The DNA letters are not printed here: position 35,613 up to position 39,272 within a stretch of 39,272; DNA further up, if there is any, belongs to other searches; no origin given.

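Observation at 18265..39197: Self-contained type IV filament locus mixing T2SS, T4aP and T4bP characters, with its own signalling module and a giant secreted protein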

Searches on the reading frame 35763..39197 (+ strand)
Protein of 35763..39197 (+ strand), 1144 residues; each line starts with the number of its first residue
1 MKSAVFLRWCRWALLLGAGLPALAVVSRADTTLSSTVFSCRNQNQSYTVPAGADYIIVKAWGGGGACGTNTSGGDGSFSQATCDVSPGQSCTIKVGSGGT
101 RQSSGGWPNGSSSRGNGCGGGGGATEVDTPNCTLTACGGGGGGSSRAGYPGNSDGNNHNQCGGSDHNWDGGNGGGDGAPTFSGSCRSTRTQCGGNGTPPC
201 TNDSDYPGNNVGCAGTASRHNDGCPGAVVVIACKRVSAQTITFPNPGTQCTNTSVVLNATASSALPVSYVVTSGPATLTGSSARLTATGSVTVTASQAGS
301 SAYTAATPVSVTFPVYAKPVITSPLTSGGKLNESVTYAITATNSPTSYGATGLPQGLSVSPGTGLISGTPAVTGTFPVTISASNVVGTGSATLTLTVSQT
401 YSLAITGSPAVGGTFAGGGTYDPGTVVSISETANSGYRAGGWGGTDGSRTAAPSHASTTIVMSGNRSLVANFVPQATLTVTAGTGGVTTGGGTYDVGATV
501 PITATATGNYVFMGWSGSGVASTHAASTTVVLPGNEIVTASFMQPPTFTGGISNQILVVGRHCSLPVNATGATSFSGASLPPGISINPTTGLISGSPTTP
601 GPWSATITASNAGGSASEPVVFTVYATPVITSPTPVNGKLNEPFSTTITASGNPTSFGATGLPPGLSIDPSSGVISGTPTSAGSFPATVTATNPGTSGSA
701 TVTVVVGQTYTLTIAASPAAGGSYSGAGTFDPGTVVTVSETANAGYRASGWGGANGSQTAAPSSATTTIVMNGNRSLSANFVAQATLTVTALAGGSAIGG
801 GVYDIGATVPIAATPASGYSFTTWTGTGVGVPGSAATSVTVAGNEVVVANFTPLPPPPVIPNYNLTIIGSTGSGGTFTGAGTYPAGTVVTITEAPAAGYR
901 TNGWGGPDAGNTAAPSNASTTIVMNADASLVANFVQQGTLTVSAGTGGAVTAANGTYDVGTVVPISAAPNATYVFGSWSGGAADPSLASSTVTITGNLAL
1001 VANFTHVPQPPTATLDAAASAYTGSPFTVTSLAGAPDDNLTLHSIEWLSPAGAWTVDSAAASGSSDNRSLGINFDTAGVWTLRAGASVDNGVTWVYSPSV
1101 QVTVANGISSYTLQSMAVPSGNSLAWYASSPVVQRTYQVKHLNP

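Call 7: search_protein_families(library=pfam, proteins=[window:35763-39197:+], max_evalue=0.1)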
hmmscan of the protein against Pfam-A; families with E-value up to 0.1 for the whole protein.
window:35763-39197:+ (1144 aa): 3 families
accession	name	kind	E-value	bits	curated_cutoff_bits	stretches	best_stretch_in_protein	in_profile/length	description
PF18998.6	Flg_new_2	-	4.2e-57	190.5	23.6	6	786-853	2-71/73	Divergent InlB B-repeat domain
PF05345.18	He_PIG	-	1.1e-24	87.1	24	3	628-706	2-95/96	Putative Ig domain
PF21722.4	Gly_rich_2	-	7.6e-06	26.5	24.3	1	43-216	4-183/226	Glycine-rich domain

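Call 9: search_protein_families(library=ncbifam, proteins=[window:35763-39197:+], max_evalue=0.1)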
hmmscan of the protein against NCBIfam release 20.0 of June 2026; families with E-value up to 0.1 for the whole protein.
window:35763-39197:+ (1144 aa): 1 family
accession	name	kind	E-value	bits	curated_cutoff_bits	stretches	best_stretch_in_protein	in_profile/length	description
TIGR03066.1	Gem_osc_para_1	paralog_domain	0.02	14.9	93.25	0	927-959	43-75/121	TIGR03066 family protein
